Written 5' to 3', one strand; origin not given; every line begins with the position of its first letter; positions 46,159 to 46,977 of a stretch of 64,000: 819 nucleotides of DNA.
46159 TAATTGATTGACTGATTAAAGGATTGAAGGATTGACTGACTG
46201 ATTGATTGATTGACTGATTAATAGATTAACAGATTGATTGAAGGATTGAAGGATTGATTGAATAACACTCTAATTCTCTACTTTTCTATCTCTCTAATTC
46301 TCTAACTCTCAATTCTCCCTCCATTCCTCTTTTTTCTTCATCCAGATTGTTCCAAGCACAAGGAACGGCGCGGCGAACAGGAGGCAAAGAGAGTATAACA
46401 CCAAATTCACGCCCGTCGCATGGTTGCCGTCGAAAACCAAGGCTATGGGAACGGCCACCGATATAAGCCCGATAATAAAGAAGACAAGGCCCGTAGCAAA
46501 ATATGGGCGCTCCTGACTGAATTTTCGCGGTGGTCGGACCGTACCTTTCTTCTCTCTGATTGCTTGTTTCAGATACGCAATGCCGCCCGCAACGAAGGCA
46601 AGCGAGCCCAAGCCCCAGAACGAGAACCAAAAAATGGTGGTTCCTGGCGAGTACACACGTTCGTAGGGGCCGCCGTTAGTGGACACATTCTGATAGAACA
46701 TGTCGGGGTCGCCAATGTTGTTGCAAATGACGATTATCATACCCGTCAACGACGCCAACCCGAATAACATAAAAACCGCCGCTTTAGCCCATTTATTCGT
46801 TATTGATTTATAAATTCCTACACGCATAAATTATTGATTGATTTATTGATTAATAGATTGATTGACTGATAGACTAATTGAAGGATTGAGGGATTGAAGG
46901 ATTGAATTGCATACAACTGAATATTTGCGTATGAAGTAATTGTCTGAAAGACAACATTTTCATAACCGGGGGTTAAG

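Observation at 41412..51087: Ten-gene, single-strand locus made only of uncharacterised envelope proteins, assembled from serial tandem paralogues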

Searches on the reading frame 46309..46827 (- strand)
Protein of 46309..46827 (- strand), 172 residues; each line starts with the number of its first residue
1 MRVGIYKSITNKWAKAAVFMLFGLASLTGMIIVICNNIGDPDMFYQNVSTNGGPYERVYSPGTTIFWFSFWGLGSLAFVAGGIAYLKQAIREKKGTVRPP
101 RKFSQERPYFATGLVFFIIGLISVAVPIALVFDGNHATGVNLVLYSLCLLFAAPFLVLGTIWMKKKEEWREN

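Call 3: search_protein_families(library=pfam, proteins=[window:46309-46827:-], max_evalue=0.1)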
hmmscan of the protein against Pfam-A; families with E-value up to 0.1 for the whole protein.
window:46309-46827:- (172 aa): 0 families

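Call 4: search_protein_families(library=ncbifam, proteins=[window:46309-46827:-], max_evalue=0.1)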
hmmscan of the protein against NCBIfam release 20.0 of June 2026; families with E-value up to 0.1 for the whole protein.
window:46309-46827:- (172 aa): 1 family
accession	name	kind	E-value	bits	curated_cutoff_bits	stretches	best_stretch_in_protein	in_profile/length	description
NF008676.0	PRK11689.1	equivalog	0.0096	15.1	194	0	97-155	53-114/297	aromatic amino acid DMT transporter YddG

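Call 8: search_protein_families(library=padloc, proteins=[window:46309-46827:-], max_evalue=0.1)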
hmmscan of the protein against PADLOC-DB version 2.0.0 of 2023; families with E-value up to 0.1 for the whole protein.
window:46309-46827:- (172 aa): 0 families

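Call 15: find_homologous_proteins(query=window:46309-46827:-)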
Query window:46309-46827:- (172 aa): 26 proteins with E <= 0.001 among 184 candidates.
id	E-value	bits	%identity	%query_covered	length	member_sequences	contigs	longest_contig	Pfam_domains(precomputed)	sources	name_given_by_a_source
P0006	1.8e-101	356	93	99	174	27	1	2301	-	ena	-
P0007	2.1e-93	329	85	100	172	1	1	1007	-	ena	-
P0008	2.9e-93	329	85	100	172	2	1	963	-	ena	-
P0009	3.9e-88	312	80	100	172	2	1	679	-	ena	-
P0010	4.1e-86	306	82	99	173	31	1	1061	-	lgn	-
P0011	1.5e-80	287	78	99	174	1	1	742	-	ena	-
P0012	3.3e-74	267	74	97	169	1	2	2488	-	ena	-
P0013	3.5e-73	263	73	98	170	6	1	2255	-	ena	-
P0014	7.9e-72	259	72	97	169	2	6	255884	-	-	-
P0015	2.9e-70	254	73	97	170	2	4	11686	-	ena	-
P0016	5.7e-70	253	72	97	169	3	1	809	-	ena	-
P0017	6.0e-70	253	72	97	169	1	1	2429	-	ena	-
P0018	6.7e-70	253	72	97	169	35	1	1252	-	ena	-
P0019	8.9e-70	252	72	97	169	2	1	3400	-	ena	-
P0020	1.7e-69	251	71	97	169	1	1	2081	-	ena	-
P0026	4.7e-36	142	44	97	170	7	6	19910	-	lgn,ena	-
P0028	6.8e-33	132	46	97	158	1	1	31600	-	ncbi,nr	ncbi:MAG: hypothetical protein IJ911_12755 [Salinivirgaceae bacterium]|nr:hypothetical protein [Sali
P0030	1.8e-32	131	44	98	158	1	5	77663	-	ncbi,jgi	jgi:uncharacterized membrane protein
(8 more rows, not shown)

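Call 17: find_encoding_contigs(protein=P0028, flank=10000, max_places=3)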
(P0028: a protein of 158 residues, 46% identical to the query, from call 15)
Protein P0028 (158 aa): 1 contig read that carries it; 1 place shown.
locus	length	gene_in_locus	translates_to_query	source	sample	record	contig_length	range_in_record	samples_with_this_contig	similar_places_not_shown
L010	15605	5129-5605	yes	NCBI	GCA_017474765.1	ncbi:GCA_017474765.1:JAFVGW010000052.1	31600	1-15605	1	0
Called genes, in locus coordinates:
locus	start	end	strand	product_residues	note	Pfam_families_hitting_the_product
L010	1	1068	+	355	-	PF13306:LRR_5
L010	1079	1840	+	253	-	PF04536:TPM_phosphatase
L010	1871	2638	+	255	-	PF04536:TPM_phosphatase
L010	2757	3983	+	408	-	-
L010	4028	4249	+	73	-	-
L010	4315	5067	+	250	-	-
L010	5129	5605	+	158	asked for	-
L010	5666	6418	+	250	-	-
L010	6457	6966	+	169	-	-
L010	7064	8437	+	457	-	PF13393:tRNA-synt_His, PF00587:tRNA-synt_2b (weak), PF03129:HGTP_anticodon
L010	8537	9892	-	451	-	PF01554:MatE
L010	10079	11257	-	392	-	PF16115:DUF4831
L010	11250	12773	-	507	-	PF03853:YjeF_N, PF01256:Carb_kinase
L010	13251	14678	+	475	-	PF11638:DnaA_N, PF00308:Bac_DnaA, PF00004:AAA, PF01695:IstB_IS21 (weak), PF08299:Bac_DnaA_C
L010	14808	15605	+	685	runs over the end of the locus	PF01476:LysM, PF01094:ANF_receptor (weak), PF13458:Peripla_BP_6 (faint)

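Call 18: find_encoding_contigs(protein=P0030, flank=10000, max_places=3)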
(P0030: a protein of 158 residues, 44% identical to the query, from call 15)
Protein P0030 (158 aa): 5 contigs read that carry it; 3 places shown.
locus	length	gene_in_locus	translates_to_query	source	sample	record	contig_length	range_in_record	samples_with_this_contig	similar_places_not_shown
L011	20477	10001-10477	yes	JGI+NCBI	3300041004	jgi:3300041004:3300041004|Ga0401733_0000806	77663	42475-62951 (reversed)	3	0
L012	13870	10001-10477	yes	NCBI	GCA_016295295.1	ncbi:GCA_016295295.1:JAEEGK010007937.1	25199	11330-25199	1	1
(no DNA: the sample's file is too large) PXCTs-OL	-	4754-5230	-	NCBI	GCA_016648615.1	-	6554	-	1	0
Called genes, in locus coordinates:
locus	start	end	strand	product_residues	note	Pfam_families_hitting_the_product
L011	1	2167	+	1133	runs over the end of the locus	PF13306:LRR_5, PF13855:LRR_8 (faint), PF13306:LRR_5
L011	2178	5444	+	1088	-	PF13306:LRR_5, PF01640:Peptidase_C10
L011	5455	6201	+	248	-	PF04536:TPM_phosphatase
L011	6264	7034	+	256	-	PF04536:TPM_phosphatase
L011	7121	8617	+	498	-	-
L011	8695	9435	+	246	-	-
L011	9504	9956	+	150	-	-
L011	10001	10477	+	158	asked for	-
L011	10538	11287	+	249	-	-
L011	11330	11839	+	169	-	-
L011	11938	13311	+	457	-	PF13393:tRNA-synt_His, PF00587:tRNA-synt_2b (weak), PF03129:HGTP_anticodon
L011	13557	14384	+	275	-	PF00800:PDT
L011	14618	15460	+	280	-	PF03807:F420_oxidored (weak), PF02153:PDH_N, PF20463:PDH_C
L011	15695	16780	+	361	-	PF00793:DAHP_synth_1, PF01817:CM_2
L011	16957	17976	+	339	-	PF01761:DHQ_synthase, PF24621:DHQS_C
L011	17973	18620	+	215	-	PF01487:DHquinase_I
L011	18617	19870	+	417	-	PF00275:EPSP_synthase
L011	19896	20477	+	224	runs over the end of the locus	PF01643:Acyl-ACP_TE, PF13279:4HBT_2 (faint), PF20791:Acyl-ACP_TE_C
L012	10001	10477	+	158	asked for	-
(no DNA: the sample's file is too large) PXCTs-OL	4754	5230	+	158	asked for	-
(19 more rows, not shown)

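Call 19: find_encoding_contigs(protein=P0026, flank=10000, max_places=3)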
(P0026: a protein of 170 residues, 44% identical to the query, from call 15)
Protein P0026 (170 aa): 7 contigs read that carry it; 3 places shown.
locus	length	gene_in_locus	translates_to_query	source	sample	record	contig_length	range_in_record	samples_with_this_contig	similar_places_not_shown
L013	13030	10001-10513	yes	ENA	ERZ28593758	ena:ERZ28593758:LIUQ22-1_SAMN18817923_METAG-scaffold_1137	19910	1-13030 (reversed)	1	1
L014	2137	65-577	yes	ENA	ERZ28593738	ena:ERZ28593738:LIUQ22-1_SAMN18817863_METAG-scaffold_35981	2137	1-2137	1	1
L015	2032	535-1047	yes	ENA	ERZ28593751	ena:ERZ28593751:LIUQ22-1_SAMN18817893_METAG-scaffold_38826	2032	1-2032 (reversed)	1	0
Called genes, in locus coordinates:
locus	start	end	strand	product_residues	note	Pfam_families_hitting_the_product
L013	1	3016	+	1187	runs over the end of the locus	PF13306:LRR_5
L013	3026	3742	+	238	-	PF04536:TPM_phosphatase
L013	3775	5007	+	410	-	PF04536:TPM_phosphatase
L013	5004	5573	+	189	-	-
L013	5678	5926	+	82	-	-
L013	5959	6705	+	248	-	PF04536:TPM_phosphatase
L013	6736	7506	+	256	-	PF04536:TPM_phosphatase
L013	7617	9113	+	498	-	-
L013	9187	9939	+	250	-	-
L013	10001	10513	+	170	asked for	-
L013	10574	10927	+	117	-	-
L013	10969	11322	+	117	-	-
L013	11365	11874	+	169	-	-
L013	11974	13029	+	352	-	?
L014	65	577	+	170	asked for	-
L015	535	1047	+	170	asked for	-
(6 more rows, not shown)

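Call 27: find_related_loci(query=A2, collection=genome_contigs, flank=10000)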
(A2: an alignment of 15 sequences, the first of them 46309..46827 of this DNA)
Query A2 (172 aa) in genome_contigs; peptide patterns used: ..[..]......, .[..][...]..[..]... (x = any residue, [..] = any of these).
193 stretches matched a pattern; 5 encode a relative of the query (tblastn E <= 1e-3); 5 distinct loci.
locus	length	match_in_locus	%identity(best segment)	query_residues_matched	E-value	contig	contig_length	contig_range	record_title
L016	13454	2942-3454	95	1-171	1e-110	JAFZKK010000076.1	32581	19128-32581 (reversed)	MAG: Salinivirgaceae bacterium isolate RGIG7847 Water_buffalos_Reticulum-4__c539782, whole genome shotgun sequence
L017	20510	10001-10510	83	1-171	4e-92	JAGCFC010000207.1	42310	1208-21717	MAG: Salinivirgaceae bacterium isolate RGIG9734 Yak_Omasum-3__c1271932, whole genome shotgun sequence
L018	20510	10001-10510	82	1-171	2e-91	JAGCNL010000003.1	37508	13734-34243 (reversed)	MAG: Salinivirgaceae bacterium isolate RGIG9951 Yak_Reticulum-1__c30533, whole genome shotgun sequence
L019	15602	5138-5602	46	2-168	2e-37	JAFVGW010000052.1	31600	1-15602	MAG: Salinivirgaceae bacterium isolate RGIG5159 Sheep_Abomasum-5__c525246, whole genome shotgun sequence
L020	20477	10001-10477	43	1-171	4e-37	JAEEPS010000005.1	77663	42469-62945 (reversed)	MAG: Salinivirgaceae bacterium isolate Tb.RUG.317 NODE_806_length_77663_cov_1.499123, whole genome shotgun sequence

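Call 56: find_related_loci(query=A2, collection=metagenome_contigs, flank=10000)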
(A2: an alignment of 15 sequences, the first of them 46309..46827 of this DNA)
Query A2 (172 aa) in metagenome_contigs; peptide patterns used: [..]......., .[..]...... (x = any residue, [..] = any of these).
600 stretches matched a pattern (row limit reached: there are more); 2 encode a relative of the query (tblastn E <= 1e-3); 2 distinct loci.
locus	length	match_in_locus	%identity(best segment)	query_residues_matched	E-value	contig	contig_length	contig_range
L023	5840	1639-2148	83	1-171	2e-93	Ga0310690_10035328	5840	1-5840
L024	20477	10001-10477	43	1-171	1e-37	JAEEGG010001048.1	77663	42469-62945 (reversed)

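Call 68: search_protein_families(library=pfam, proteins=[L011:8695-9435:+, L011:9504-9956:+, L011:7121-8617:+, L013:5678-5926:+, L017:5648-8260:+, L011:2178-5444:+, L018:1761-5330:+], max_evalue=0.01)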
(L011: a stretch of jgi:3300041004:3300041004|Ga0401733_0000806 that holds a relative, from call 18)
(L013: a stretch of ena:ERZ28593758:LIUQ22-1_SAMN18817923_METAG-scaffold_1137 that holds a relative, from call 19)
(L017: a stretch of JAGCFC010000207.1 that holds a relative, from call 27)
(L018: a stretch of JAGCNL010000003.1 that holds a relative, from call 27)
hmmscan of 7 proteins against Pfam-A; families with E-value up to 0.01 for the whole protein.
L011:8695-9435:+ (246 aa): 0 families

L011:9504-9956:+ (150 aa): 0 families

L011:7121-8617:+ (498 aa): 4 families
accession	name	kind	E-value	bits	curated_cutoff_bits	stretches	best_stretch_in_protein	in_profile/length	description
PF22251.1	PFF1_TM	-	0.0024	17.9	32.3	0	188-355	85-248/300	Vacuolar membrane protease, transmembrane domain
PF19268.4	CIS_TMP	-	0.0024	17.7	27.8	1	280-362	242-325/463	Contractile injection system tape measure protein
PF06785.16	UPF0242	-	0.0048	17.4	33.5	0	205-330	41-132/194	Uncharacterised protein family (UPF0242) N-terminus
PF11446.13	DUF2897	-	0.0079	16.5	25.2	1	49-86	3-43/54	Protein of unknown function (DUF2897)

L013:5678-5926:+ (82 aa): 1 family
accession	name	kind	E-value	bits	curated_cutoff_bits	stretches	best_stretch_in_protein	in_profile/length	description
PF07850.20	Renin_r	-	0.0034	17.8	27.8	1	12-40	31-59/79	Renin receptor-like transmembrane spanning segment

L017:5648-8260:+ (870 aa): 3 families
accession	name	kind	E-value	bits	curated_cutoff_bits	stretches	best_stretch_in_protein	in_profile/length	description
PF03781.23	FGE-sulfatase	-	2.5e-136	453.7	23.3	3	26-272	3-255/255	Sulfatase-modifying factor enzyme 1-like domain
PF25442.1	Ubiquitin_RHG40_C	-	0.0012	19.9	27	0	466-505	54-93/100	RHG40-like, C-terminal ubiquitin-like domain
PF17916.6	LID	-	0.0089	16.6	25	0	594-614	6-26/29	LIM interaction domain (LID)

L011:2178-5444:+ (1088 aa): 5 families
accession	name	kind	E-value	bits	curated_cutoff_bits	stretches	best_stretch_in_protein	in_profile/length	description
PF13306.12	LRR_5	-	1.5e-79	264.6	27.7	3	42-163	2-121/127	BspA type Leucine rich repeat region (6 copies)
PF01640.23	Peptidase_C10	-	2.6e-17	64.2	26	1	396-558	21-194/194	Peptidase C10 family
PF13855.12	LRR_8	-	0.00022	21.3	27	0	109-142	13-47/61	Leucine rich repeat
PF05725.18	FNIP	-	0.0059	17.2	21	0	122-157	4-39/44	FNIP Repeat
PF19910.5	DUF6383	-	0.0059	17.2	23.7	0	1022-1087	9-74/74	Domain of unknown function (DUF6383)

L018:1761-5330:+ (1189 aa): 4 families
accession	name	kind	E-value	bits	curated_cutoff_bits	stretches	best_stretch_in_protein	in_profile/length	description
PF13306.12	LRR_5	-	6.6e-90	298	27.7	4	778-896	2-119/127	BspA type Leucine rich repeat region (6 copies)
PF13855.12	LRR_8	-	3.1e-05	24.1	27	0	341-378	14-52/61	Leucine rich repeat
PF05725.18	FNIP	-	0.00042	20.8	21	0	207-243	3-39/44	FNIP Repeat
PF12799.13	LRR_4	-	0.0094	16.6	27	0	342-364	12-37/44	Leucine Rich repeats (2 copies)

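Call 70: search_protein_families(library=ncbifam, proteins=[L011:5082-5444:+, L018:4968-5330:+, L017:5275-5637:+, L017:7898-8260:+, L011:1805-2167:+], max_evalue=0.1)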
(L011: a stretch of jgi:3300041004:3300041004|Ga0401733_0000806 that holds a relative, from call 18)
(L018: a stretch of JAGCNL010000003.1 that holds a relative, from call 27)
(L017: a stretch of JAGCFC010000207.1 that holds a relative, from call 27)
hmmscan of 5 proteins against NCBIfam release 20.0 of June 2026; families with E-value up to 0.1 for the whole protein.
L011:5082-5444:+ (120 aa): 3 families
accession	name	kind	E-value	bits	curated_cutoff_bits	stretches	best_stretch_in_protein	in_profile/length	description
TIGR04183.1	Por_Secre_tail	domain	0.00062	19.7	23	1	67-119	16-71/72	T9SS type A sorting domain-containing protein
NF033708.1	T9SS_Cterm_ChiA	domain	0.079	12.9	40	1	74-112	2-43/55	T9SS sorting signal type C domain-containing protein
NF007284.0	PRK09751.1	equivalog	0.089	9.9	1496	1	36-80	654-698/1538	ATP-dependent helicase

L018:4968-5330:+ (120 aa): 2 families
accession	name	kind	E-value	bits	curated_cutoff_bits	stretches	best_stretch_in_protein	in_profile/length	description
TIGR04183.1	Por_Secre_tail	domain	0.015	15.3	23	1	64-111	16-59/72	T9SS type A sorting domain-containing protein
NF058656.1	NEAT_IsdX2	exception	0.032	12.3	1400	1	1-74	486-559/912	NEAT domain-containing hemophore IsdX2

L017:5275-5637:+ (120 aa): 2 families
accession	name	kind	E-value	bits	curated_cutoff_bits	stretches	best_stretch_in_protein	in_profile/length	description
TIGR04183.1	Por_Secre_tail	domain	0.001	19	23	1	69-115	18-63/72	T9SS type A sorting domain-containing protein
NF033708.1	T9SS_Cterm_ChiA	domain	0.015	15.2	40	1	74-117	2-48/55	T9SS sorting signal type C domain-containing protein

L017:7898-8260:+ (120 aa): 5 families
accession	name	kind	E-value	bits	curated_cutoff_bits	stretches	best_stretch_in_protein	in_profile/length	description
TIGR03525.2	GldK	equivalog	2.8e-08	33.5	350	1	29-117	311-407/408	T9SS ring complex lipoprotein PorK/GldK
TIGR02171.1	Fb_sc_TIGR02171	subfamily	8.4e-08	30.7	544.35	1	24-118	186-284/912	TIGR02171 family lipoprotein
NF051459.1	pyoverdine_PvdO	equivalog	5.3e-05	22.4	500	1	35-115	198-278/280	dihydropyoverdine dehydrogenase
TIGR03524.1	GldJ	equivalog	0.0002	20.2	458.2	1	29-57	338-366/559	gliding motility lipoprotein GldJ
TIGR03530.1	GldJ_short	equivalog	0.00036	19.6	382.9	1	34-60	295-321/396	gliding motility lipoprotein GldJ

L011:1805-2167:+ (120 aa): 2 families
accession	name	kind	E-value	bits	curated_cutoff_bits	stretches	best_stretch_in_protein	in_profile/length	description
NF058656.1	NEAT_IsdX2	exception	0.00012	20.4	1400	1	3-49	485-531/912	NEAT domain-containing hemophore IsdX2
TIGR04183.1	Por_Secre_tail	domain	0.00041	20.3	23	1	66-119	13-71/72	T9SS type A sorting domain-containing protein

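Call 77: search_protein_families(library=phrogs, proteins=[window:46309-46827:-], max_evalue=0.01)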
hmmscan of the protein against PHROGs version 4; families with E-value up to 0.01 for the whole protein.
window:46309-46827:- (172 aa): 0 families

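Call 85: search_solved_structures(query=A2, max_evalue=1)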
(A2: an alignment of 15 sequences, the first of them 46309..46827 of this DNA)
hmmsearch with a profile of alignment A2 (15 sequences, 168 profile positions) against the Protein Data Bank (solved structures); distinct sequences matched with E-value up to 1: 12.
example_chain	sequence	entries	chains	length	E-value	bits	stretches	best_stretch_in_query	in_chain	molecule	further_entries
4bgp_A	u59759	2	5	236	0.29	14.3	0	55-112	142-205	NUCLEOPROTEIN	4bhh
9qqs_A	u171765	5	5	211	0.38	14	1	78-140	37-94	Modulator of smoothened protein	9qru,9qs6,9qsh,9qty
6lkn_C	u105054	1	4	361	0.41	13.8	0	100-137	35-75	Cell cycle control protein 50A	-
5hwy_A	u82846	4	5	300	0.43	13.8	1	83-137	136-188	Uncharacterized membrane protein MJ0091 | sodium,calcium exchanger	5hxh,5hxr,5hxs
5hwx_A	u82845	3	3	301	0.43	13.8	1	83-137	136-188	sodium,calcium exchanger | Uncharacterized membrane protein MJ0091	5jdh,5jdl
5jdf_A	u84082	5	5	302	0.43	13.8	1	83-137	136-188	Uncharacterized membrane protein MJ0091 | sodium-calcium exchanger NCX_Mj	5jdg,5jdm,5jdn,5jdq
5hxc_A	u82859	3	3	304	0.43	13.8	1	83-137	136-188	sodium,calcium exchanger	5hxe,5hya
7bsp_C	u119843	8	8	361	0.46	13.7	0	100-137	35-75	CDC50A | Cell cycle control protein 50A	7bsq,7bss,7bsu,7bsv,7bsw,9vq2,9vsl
6k7g_C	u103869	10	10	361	0.5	13.6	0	100-137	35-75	Cell cycle control protein 50A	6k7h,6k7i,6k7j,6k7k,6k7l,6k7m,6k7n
8ox4_B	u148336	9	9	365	0.52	13.5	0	101-137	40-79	Cell cycle control protein 50A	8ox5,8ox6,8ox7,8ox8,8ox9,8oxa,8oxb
3v5s_A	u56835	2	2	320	0.52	13.5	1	84-137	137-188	Sodium/Calcium Exchanger | Uncharacterized membrane protein MJ0091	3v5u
7vgi_A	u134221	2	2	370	0.63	13.2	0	101-137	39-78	Cell cycle control protein 50A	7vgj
